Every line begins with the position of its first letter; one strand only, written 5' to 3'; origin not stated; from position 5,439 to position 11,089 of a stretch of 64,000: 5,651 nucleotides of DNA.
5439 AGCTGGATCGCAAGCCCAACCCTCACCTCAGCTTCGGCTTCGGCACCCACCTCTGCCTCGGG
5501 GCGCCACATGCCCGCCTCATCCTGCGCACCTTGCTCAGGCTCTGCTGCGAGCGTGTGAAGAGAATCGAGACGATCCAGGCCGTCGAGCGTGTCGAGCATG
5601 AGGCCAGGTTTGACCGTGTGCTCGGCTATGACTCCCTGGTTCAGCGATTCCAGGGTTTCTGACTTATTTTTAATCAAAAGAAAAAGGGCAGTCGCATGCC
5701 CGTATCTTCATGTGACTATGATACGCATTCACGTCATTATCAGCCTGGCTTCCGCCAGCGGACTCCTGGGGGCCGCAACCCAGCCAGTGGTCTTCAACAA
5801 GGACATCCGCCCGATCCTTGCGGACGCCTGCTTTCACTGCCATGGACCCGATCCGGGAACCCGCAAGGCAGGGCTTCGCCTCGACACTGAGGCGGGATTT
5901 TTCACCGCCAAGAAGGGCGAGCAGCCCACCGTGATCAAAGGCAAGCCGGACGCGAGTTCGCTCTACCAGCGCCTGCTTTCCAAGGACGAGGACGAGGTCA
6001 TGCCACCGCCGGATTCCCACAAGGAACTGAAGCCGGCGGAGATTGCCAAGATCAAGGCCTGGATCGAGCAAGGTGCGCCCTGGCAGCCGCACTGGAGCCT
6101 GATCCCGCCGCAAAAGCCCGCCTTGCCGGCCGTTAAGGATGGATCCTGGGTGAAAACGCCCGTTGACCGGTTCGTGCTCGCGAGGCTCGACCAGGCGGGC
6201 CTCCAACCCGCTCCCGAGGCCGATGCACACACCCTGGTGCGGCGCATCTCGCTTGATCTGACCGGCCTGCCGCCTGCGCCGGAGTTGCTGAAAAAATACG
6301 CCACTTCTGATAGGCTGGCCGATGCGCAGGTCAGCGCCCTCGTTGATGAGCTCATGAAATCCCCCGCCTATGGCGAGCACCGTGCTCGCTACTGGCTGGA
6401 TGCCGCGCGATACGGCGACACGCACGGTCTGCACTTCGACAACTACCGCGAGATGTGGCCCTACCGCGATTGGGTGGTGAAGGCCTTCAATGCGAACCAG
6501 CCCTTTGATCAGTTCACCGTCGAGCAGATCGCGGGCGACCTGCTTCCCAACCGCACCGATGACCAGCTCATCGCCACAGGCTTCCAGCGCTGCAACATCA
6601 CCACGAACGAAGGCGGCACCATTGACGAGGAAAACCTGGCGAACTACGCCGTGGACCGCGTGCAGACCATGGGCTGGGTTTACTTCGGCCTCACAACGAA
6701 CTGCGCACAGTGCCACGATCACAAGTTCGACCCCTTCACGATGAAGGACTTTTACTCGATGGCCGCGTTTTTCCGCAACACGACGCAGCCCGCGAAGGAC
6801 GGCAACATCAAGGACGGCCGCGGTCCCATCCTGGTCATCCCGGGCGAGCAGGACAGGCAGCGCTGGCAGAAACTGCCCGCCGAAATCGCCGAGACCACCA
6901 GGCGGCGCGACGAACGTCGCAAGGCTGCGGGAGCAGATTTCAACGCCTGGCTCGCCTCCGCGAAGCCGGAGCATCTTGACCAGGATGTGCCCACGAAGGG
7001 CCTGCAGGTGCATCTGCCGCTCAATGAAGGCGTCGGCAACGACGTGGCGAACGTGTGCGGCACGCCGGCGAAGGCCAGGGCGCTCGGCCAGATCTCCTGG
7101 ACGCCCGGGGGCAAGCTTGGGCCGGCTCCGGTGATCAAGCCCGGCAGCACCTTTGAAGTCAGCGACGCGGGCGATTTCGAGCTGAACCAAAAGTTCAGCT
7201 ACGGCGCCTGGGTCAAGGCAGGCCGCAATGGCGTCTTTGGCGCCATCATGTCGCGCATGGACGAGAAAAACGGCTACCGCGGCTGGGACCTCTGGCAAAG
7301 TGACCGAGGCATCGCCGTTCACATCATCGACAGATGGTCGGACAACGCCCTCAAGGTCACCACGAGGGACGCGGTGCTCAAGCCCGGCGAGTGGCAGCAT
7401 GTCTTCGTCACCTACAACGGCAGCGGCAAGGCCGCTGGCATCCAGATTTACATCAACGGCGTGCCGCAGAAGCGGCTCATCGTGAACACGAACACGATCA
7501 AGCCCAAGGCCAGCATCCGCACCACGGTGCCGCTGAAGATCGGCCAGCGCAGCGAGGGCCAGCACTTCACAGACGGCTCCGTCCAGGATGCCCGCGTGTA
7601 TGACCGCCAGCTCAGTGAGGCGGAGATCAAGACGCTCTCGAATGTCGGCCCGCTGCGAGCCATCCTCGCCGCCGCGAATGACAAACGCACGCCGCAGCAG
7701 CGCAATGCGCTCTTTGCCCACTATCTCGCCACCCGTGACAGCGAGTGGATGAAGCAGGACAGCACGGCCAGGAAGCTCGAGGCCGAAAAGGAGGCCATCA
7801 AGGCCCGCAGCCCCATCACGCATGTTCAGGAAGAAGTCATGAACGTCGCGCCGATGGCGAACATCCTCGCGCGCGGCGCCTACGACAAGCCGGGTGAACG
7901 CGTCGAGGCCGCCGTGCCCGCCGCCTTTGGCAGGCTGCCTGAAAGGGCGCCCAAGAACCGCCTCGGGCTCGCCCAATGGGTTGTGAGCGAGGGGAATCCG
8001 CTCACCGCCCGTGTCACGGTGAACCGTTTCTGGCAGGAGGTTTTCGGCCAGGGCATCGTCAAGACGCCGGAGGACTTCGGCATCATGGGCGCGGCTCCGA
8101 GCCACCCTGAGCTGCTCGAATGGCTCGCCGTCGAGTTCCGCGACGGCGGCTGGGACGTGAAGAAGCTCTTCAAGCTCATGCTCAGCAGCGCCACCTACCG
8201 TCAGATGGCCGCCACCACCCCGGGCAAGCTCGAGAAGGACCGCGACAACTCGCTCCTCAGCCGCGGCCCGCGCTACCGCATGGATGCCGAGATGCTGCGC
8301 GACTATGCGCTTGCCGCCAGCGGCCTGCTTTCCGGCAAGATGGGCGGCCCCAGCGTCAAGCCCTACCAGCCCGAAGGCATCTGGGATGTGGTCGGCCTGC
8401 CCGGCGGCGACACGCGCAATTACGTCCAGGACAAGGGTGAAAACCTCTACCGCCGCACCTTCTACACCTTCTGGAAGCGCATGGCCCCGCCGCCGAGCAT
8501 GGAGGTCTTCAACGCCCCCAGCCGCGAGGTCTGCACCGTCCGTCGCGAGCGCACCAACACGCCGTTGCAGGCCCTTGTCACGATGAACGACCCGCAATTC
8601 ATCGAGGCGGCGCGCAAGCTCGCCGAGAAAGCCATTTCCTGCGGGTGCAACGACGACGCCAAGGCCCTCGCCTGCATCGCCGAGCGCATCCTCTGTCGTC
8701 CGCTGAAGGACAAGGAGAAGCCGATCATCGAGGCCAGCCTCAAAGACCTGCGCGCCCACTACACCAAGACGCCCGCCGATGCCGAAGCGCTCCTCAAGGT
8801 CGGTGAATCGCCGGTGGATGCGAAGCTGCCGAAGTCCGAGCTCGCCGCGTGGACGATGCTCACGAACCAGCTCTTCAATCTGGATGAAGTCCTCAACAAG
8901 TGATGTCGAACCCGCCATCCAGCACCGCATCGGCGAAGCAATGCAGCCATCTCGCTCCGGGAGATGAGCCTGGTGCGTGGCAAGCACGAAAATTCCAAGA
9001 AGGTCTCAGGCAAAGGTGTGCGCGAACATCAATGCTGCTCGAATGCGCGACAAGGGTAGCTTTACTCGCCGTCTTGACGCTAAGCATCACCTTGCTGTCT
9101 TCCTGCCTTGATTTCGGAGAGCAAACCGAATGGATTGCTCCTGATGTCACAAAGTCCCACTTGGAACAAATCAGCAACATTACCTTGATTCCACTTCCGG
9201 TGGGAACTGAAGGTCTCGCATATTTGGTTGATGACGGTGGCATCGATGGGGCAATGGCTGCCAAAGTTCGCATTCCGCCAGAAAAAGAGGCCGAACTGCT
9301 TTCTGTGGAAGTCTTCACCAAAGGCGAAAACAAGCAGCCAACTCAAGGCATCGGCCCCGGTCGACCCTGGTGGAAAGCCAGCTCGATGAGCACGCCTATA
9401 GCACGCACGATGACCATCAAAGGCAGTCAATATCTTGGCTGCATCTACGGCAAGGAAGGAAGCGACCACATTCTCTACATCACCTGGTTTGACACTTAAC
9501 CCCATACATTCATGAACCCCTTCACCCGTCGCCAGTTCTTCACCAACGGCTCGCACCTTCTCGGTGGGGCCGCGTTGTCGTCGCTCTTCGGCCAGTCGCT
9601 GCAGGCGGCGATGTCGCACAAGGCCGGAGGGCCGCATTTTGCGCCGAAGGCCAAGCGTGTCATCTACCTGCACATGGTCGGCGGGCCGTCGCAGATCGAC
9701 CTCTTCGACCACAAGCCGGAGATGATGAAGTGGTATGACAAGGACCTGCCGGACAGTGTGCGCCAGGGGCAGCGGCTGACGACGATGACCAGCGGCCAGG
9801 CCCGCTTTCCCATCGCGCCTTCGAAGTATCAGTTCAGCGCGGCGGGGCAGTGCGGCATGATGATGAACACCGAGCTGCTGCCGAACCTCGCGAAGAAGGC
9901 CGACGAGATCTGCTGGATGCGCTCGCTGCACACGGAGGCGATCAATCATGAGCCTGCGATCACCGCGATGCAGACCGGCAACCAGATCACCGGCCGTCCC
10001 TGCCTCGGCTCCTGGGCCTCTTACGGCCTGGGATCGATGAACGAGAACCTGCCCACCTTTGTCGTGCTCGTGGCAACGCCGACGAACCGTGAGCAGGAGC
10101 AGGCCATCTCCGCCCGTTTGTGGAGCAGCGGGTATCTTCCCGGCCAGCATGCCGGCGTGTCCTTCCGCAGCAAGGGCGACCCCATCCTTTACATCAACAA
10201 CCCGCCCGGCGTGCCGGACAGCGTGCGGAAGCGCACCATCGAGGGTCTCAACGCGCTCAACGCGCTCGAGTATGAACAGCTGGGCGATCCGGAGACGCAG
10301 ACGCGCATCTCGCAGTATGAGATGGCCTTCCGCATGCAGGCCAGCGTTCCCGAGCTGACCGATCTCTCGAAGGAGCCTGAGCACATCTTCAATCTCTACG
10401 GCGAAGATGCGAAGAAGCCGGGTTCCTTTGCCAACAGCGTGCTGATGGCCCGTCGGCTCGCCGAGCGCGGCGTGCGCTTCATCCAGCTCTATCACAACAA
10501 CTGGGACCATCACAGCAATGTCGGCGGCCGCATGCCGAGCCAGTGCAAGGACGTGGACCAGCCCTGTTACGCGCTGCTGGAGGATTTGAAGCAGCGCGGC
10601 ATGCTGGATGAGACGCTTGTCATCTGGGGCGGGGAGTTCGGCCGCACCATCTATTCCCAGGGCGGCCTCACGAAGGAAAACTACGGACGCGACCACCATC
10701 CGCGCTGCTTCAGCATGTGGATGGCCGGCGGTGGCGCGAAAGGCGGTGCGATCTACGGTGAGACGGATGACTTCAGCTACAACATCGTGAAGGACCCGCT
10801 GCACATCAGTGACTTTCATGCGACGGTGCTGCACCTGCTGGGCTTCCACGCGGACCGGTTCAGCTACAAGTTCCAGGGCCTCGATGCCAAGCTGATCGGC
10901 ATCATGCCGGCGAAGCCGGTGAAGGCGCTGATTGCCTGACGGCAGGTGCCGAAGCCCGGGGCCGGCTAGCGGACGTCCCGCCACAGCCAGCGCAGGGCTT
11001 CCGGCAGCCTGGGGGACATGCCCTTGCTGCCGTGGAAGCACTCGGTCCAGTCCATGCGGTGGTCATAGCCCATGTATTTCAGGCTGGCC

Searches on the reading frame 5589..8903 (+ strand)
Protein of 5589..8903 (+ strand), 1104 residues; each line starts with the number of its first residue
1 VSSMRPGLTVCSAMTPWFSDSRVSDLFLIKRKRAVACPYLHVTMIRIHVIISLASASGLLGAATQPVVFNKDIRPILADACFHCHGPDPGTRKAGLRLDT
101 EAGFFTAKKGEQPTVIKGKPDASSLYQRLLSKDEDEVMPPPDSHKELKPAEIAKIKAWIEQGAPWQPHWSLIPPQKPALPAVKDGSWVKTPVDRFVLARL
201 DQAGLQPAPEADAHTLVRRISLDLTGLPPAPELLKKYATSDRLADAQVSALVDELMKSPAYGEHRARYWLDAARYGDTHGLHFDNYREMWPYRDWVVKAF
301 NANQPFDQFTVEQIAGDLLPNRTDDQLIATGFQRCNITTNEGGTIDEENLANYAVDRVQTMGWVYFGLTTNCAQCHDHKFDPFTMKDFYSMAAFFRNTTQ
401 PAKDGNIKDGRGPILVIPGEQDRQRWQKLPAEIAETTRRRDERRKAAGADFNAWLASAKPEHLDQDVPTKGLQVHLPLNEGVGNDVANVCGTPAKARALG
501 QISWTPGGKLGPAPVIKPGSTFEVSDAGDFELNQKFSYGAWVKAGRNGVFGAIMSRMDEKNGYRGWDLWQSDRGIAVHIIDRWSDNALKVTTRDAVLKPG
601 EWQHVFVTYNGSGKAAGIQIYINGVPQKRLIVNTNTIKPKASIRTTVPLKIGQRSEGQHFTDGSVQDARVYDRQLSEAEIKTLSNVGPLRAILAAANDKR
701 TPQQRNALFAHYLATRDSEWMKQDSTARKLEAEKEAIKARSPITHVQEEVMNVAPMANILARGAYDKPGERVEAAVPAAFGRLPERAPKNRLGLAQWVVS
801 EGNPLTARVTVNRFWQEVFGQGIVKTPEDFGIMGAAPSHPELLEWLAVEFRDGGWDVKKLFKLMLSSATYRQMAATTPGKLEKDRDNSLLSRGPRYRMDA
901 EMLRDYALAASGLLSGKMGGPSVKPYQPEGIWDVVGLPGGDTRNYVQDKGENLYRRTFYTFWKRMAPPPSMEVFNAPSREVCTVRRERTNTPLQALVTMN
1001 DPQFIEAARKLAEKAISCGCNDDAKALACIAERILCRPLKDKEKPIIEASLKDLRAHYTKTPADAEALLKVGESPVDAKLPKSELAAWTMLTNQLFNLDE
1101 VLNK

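Call 55: search_protein_families(library=pfam, proteins=[window:5589-8903:+], max_evalue=0.0001)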
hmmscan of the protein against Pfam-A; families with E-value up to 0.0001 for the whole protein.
window:5589-8903:+ (1104 aa): 5 families
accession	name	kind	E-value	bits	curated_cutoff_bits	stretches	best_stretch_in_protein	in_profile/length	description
PF07587.16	PSD1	-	1.2e-96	323.3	28.5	1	790-1048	1-241/244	Protein of unknown function (DUF1553)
PF07583.16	PSCyt2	-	3e-79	266.2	29.8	1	191-399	1-208/209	Protein of unknown function (DUF1549)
PF13385.13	Laminin_G_3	-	6.4e-21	75.5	27.6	1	523-681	8-151/151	Concanavalin A-like lectin/glucanases superfamily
PF07635.16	PSCyt1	-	3e-16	60.2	22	1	81-142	1-59/59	Planctomycete cytochrome C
PF00034.26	Cytochrom_C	-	3.5e-05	25.5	21.3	0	78-161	9-88/90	Cytochrome c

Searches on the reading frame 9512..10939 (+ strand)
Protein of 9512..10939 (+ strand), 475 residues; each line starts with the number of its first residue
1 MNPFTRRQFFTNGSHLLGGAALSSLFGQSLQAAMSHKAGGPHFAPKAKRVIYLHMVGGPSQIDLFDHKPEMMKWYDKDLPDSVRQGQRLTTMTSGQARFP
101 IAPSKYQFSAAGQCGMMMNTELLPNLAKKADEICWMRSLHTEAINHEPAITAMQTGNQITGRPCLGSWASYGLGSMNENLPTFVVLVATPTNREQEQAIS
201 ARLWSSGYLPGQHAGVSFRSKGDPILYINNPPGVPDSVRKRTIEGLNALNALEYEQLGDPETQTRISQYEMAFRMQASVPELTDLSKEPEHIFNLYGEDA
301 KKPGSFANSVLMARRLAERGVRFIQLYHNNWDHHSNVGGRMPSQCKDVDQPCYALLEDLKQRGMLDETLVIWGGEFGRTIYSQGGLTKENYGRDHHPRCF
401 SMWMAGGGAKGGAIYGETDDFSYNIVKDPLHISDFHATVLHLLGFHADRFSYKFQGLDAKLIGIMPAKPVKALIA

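Call 55: search_protein_families(library=pfam, proteins=[window:9512-10939:+], max_evalue=0.0001)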
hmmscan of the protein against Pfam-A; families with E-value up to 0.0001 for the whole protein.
window:9512-10939:+ (475 aa): 1 family
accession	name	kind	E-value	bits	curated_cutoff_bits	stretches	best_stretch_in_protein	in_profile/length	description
PF07394.17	DUF1501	-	1.2e-146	489.3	27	1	47-474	1-390/390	Protein of unknown function (DUF1501)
